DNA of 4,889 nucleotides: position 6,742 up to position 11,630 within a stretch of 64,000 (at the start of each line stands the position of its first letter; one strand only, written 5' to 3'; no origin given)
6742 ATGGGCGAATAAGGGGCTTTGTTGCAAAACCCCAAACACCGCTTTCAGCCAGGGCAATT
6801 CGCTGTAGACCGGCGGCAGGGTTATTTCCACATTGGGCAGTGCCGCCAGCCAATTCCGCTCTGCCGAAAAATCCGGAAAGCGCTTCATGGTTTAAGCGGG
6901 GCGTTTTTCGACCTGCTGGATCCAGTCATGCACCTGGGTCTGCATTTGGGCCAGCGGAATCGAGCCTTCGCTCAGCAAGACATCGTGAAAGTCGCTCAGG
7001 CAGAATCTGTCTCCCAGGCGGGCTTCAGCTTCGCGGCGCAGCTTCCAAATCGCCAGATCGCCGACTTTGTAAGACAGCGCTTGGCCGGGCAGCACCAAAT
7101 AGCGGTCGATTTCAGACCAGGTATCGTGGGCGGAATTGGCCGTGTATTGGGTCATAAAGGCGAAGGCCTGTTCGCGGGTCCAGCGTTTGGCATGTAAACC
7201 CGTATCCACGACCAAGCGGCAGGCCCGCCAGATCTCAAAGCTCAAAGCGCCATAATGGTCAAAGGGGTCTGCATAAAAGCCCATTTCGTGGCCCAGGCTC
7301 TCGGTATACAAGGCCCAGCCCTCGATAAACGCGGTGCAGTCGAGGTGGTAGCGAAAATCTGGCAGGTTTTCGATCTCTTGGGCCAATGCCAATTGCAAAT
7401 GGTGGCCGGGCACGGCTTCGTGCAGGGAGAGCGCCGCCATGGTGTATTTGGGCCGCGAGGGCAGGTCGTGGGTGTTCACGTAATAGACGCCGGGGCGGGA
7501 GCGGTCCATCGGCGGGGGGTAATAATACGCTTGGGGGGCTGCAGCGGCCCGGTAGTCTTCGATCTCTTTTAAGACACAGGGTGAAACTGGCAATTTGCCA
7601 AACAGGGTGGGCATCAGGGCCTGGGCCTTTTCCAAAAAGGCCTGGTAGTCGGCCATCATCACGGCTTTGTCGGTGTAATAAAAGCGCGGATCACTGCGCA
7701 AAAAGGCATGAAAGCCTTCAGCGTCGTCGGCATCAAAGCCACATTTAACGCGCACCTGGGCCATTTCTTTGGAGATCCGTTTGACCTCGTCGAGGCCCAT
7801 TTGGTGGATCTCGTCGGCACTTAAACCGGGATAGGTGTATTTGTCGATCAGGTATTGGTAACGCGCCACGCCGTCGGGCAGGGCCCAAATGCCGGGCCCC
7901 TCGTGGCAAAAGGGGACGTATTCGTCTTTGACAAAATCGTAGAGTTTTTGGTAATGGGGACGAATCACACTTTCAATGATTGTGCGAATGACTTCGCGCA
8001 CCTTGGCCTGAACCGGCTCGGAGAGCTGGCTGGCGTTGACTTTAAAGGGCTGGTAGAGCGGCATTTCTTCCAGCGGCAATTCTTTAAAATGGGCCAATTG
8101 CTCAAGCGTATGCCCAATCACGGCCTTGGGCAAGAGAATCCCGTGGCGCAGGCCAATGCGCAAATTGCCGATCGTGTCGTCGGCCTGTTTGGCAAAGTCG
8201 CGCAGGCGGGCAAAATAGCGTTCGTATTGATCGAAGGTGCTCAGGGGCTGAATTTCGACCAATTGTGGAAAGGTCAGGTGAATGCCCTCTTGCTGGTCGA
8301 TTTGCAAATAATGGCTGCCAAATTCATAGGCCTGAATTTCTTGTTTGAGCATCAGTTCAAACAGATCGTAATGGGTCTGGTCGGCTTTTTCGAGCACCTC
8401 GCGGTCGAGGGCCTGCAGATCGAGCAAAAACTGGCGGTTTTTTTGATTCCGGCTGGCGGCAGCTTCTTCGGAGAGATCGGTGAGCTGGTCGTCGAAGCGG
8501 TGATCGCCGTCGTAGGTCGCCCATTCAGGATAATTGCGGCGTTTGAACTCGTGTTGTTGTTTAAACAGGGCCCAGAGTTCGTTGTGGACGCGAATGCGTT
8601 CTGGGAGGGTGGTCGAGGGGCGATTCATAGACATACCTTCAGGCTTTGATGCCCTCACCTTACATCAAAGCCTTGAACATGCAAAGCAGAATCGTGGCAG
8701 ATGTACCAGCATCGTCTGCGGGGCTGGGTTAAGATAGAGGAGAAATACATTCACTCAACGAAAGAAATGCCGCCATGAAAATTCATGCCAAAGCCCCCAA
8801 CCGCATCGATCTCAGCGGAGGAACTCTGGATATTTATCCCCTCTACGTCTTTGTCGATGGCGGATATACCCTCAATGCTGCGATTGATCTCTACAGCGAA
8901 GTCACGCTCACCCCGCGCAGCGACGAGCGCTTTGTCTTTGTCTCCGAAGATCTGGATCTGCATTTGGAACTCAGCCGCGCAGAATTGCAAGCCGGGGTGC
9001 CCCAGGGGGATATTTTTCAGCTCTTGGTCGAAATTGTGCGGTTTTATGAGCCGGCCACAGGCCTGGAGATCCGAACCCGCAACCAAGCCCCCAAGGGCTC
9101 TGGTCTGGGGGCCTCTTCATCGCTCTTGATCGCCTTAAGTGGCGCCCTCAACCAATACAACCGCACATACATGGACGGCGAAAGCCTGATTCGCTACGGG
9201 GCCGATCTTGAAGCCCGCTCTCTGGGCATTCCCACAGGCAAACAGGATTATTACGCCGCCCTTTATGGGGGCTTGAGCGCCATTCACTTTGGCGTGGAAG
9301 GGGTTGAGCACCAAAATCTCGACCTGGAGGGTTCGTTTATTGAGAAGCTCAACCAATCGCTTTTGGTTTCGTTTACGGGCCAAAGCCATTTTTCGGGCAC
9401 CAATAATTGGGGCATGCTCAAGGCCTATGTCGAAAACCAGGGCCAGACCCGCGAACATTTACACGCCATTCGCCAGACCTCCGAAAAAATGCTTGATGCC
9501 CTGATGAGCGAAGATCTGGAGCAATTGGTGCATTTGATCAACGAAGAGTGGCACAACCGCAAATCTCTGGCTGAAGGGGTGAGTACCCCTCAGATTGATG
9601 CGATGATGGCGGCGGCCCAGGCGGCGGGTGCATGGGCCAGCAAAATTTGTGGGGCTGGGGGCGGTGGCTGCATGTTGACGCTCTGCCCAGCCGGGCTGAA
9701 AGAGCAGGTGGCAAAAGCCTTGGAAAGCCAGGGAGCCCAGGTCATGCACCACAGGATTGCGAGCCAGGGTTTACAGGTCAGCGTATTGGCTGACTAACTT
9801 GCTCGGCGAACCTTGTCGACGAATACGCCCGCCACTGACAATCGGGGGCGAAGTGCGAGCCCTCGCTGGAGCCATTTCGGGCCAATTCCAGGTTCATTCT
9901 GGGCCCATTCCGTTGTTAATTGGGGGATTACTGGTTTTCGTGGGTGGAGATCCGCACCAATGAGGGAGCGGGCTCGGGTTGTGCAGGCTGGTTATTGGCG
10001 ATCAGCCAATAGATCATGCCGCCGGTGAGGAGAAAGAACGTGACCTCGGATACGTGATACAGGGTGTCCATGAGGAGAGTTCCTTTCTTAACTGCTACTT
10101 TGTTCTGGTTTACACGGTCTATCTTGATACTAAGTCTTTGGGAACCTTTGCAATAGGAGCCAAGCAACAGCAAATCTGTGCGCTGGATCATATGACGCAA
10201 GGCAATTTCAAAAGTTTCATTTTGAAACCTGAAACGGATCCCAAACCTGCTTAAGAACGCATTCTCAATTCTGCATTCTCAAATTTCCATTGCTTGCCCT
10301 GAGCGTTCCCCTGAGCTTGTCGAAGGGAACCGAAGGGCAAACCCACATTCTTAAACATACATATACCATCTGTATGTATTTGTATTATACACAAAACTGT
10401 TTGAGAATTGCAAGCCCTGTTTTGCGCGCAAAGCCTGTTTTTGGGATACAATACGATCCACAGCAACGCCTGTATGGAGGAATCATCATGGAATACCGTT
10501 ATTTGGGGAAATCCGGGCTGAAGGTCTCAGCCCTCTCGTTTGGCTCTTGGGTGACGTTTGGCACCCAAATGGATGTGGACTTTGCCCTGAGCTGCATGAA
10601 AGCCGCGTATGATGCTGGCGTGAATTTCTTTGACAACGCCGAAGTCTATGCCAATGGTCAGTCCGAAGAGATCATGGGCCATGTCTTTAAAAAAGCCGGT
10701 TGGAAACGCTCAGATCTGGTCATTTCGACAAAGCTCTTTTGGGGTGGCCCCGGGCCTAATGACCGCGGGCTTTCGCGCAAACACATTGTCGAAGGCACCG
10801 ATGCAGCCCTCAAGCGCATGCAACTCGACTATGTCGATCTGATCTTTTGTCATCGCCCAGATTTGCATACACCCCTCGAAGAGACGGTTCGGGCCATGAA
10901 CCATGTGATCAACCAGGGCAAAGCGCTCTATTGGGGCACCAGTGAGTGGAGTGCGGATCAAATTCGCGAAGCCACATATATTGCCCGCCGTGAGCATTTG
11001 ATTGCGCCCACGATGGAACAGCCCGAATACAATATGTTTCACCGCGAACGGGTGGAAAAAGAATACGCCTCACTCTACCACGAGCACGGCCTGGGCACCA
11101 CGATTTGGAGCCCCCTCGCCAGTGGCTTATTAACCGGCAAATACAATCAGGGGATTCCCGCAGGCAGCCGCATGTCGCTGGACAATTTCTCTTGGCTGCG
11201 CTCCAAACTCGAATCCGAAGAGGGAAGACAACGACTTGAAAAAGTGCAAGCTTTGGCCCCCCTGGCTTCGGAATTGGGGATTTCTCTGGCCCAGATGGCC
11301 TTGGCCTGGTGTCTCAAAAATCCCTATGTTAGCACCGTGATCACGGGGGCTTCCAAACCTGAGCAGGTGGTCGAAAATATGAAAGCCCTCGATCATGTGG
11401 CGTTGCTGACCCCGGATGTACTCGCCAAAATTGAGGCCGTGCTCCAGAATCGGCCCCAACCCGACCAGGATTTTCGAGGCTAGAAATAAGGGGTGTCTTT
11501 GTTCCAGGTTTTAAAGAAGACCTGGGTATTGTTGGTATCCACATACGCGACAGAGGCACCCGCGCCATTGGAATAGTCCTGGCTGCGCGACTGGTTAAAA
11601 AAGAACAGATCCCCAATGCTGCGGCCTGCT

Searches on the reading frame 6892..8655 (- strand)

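Call 43: search_protein_families(library=pfam, proteins=[window:6892-8655:-], max_evalue=0.001)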
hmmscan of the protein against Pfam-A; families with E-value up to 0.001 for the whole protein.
window:6892-8655:- (587 aa): 1 family
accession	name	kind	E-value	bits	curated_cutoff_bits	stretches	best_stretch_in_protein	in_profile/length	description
PF05960.17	DUF885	-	1.2e-161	540.4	32.4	1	43-575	1-532/532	Bacterial protein of unknown function (DUF885)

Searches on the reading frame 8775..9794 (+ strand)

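Call 43: search_protein_families(library=pfam, proteins=[window:8775-9794:+], max_evalue=0.001)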
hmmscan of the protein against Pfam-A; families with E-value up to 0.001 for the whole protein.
window:8775-9794:+ (340 aa): 2 families
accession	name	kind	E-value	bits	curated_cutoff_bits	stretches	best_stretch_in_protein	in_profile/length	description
PF00288.32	GHMP_kinases_N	-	1.3e-14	54.6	22.3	1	87-166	6-87/87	GHMP kinases N terminal domain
PF08544.19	GHMP_kinases_C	-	1e-12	48.7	21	1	239-321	1-84/85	GHMP kinases C terminal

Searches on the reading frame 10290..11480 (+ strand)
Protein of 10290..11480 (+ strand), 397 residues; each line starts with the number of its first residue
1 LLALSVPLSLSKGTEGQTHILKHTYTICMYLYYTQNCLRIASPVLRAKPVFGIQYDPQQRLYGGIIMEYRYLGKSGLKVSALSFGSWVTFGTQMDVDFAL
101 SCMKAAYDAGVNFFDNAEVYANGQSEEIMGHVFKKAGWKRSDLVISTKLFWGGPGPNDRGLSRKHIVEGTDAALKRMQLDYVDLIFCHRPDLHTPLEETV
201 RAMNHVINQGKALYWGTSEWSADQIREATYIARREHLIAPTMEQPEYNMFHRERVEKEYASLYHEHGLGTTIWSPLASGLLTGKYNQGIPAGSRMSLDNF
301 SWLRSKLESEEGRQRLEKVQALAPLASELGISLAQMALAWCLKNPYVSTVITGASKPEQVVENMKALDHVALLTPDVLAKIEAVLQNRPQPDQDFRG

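Call 44: search_protein_families(library=pfam, proteins=[window:10290-11480:+], max_evalue=0.001)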
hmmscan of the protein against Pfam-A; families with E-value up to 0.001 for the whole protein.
window:10290-11480:+ (397 aa): 1 family
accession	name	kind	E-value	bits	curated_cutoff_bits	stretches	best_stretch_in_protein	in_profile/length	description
PF00248.27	Aldo_ket_red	-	1.3e-72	244.8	24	1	82-384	2-289/291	Aldo/keto reductase family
